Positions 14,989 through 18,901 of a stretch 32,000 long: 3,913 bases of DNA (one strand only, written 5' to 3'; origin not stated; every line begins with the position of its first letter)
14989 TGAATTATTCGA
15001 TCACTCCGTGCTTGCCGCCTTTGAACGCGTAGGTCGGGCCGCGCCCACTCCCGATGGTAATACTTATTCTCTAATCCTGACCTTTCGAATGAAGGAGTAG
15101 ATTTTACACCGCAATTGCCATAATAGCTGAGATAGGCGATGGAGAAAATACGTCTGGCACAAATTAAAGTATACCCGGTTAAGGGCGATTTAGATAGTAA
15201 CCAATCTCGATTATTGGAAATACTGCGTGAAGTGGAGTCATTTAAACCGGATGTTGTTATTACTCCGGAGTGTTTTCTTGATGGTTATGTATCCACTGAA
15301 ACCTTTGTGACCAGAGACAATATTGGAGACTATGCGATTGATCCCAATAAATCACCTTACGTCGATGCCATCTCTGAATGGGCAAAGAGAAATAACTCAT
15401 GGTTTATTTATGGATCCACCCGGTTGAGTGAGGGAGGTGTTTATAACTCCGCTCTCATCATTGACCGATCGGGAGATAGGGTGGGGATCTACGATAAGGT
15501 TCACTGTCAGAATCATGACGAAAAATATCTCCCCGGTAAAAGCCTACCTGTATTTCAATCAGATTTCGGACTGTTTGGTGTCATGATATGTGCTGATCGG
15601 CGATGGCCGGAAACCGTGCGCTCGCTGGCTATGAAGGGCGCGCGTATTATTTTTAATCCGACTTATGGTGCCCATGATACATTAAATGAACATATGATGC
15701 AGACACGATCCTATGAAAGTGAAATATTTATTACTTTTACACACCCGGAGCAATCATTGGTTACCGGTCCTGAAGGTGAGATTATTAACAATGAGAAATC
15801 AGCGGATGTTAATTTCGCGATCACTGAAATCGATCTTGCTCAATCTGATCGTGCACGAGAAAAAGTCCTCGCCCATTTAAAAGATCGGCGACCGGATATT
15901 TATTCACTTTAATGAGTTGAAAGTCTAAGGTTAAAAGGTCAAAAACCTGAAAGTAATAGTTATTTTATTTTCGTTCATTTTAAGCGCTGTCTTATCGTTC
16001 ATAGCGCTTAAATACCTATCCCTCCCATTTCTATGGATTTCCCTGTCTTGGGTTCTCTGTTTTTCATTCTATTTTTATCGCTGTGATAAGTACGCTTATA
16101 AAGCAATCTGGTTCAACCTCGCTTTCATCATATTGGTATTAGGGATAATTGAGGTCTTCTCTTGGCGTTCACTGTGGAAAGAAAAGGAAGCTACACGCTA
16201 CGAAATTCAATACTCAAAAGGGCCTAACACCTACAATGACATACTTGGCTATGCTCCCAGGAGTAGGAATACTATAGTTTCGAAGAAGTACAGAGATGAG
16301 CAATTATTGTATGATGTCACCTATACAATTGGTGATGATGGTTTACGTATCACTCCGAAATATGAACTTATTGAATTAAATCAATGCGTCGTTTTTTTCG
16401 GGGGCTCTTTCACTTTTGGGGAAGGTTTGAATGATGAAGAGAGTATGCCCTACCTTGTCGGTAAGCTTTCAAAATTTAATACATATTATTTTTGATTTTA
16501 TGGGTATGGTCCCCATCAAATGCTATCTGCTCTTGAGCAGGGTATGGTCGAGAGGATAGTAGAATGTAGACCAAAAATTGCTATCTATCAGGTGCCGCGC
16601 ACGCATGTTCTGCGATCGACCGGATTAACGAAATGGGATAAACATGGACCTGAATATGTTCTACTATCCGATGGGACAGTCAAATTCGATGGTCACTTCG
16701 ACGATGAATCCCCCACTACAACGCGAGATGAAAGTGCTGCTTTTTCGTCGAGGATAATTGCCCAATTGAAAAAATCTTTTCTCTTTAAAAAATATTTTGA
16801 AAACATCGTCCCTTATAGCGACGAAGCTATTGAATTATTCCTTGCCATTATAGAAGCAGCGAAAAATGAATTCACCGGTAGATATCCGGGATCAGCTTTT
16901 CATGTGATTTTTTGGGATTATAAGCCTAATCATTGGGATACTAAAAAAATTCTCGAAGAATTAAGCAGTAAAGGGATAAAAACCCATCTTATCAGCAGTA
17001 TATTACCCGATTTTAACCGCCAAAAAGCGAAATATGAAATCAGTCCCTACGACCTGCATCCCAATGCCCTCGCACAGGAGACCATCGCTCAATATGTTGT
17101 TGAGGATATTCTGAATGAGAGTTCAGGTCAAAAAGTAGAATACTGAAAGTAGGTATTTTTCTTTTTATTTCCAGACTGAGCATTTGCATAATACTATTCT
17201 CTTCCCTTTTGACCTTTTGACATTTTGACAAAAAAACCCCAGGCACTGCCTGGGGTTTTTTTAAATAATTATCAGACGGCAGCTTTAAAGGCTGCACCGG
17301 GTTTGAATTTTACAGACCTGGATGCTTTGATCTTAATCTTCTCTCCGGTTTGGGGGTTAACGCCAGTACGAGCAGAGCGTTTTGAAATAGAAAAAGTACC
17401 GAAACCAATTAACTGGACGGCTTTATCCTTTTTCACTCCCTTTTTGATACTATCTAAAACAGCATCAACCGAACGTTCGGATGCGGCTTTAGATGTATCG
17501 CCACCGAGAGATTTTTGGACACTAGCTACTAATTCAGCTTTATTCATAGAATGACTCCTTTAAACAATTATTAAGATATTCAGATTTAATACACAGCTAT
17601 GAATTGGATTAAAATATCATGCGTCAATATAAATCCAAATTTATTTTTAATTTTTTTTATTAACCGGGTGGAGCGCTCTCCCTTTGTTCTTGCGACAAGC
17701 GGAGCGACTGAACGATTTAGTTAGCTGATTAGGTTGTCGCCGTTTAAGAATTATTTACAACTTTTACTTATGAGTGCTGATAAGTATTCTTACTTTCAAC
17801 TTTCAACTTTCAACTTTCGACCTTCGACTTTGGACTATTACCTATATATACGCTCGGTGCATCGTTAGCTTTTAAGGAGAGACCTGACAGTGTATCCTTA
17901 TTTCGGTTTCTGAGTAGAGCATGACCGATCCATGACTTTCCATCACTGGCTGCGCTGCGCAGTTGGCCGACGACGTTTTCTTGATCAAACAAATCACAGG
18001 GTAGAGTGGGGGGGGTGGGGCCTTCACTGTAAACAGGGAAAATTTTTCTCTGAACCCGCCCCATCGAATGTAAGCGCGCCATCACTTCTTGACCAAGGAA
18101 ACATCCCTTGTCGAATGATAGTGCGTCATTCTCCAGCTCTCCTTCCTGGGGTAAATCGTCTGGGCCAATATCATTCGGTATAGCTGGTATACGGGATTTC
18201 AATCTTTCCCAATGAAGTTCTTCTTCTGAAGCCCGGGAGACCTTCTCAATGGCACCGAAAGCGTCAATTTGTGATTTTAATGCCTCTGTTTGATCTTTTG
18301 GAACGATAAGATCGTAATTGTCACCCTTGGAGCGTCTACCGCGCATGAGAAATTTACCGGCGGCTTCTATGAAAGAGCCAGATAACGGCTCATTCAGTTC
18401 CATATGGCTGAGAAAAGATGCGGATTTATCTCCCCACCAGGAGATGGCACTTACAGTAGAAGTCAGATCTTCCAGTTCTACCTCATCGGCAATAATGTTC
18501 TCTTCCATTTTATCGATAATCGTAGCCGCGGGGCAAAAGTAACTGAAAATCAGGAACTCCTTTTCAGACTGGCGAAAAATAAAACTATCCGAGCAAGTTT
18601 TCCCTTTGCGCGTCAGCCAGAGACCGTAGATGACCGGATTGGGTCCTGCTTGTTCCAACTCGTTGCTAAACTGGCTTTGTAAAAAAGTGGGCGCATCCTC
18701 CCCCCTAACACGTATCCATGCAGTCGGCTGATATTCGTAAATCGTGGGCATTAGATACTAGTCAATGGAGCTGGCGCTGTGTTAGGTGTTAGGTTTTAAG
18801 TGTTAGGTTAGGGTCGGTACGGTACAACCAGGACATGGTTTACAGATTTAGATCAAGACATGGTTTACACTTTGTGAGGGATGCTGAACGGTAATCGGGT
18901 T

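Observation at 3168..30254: Most of the longer intergenic spacers are assembled from a small vocabulary of period-6/7/8 tandem oligomers used as nested inverted arms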

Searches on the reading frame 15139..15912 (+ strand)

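Call 9: search_protein_families(library=pfam, proteins=[window:15139-15912:+])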
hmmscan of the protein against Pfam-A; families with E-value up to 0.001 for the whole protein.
window:15139-15912:+ (257 aa): 1 family
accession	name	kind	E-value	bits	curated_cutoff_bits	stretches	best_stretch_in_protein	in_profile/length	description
PF00795.27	CN_hydrolase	-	6.4e-35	121.2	23.2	1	4-240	2-255/256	Carbon-nitrogen hydrolase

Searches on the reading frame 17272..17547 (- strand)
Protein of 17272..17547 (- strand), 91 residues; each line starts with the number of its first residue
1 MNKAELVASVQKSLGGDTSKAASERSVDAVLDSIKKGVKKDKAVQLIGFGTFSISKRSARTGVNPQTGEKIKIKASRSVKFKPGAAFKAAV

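Call 58: find_encoding_contigs(protein=window:17272-17547:-, flank=3000, max_places=10)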
Protein window:17272-17547:- (91 aa): 15 contigs read that carry it; 10 places shown.
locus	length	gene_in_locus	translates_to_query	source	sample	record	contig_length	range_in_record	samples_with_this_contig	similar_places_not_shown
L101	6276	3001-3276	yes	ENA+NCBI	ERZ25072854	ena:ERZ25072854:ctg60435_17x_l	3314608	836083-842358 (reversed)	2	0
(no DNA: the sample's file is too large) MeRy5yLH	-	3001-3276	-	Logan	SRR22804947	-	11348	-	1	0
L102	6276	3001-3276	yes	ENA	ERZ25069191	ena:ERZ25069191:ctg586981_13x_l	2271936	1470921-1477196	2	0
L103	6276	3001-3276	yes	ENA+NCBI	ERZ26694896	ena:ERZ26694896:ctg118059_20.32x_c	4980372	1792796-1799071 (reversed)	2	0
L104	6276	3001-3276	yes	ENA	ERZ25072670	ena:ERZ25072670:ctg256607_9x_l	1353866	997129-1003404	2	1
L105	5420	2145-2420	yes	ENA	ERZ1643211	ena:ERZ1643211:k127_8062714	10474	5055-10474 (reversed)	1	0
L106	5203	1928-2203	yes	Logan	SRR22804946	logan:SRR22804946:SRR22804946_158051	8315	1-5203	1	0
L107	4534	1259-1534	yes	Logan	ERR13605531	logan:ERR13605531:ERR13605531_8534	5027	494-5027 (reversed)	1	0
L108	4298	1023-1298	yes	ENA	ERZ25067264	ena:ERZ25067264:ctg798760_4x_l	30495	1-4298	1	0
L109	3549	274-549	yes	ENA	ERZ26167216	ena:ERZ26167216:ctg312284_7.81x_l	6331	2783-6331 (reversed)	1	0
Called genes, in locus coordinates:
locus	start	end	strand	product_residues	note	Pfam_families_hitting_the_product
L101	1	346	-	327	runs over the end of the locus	PF00056:Ldh_1_N, PF02866:Ldh_1_C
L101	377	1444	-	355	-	PF00793:DAHP_synth_1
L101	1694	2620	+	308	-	PF01571:GCV_T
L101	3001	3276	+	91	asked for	PF00216:Bac_DNA_binding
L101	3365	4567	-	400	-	-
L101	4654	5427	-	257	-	PF00795:CN_hydrolase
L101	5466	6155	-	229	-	PF13103:TonB_2, PF03544:TonB_C (weak)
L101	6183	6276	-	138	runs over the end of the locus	PF02472:ExbD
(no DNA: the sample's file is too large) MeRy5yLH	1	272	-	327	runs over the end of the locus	PF00056:Ldh_1_N, PF02866:Ldh_1_C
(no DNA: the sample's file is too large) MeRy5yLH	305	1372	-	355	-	PF00793:DAHP_synth_1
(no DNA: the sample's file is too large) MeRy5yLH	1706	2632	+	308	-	PF01571:GCV_T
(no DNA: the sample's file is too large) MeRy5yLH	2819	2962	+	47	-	-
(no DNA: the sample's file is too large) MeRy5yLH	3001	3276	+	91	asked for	PF00216:Bac_DNA_binding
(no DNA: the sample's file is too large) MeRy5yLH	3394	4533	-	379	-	-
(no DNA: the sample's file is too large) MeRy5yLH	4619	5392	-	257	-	PF00795:CN_hydrolase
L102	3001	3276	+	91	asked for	PF00216:Bac_DNA_binding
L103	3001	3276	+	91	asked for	PF00216:Bac_DNA_binding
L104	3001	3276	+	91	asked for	PF00216:Bac_DNA_binding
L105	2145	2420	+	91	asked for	PF00216:Bac_DNA_binding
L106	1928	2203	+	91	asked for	PF00216:Bac_DNA_binding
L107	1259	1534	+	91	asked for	PF00216:Bac_DNA_binding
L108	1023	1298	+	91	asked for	PF00216:Bac_DNA_binding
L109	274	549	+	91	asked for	PF00216:Bac_DNA_binding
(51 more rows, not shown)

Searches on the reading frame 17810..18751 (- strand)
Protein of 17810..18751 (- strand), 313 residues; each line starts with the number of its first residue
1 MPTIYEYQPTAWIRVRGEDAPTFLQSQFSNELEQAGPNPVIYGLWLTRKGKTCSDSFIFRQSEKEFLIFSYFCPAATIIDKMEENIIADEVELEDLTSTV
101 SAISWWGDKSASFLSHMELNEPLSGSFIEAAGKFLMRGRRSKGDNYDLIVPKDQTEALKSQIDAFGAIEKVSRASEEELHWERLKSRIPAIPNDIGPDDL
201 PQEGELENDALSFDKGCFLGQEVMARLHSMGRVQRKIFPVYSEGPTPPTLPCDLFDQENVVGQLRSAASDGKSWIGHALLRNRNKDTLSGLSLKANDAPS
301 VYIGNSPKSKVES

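Call 9: search_protein_families(library=pfam, proteins=[window:17810-18751:-])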
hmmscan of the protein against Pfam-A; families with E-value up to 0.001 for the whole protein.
window:17810-18751:- (313 aa): 1 family
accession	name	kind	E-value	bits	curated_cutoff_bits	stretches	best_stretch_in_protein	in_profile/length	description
PF01571.26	GCV_T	-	6.9e-16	58.7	25.6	1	10-206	48-252/255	Aminomethyltransferase folate-binding domain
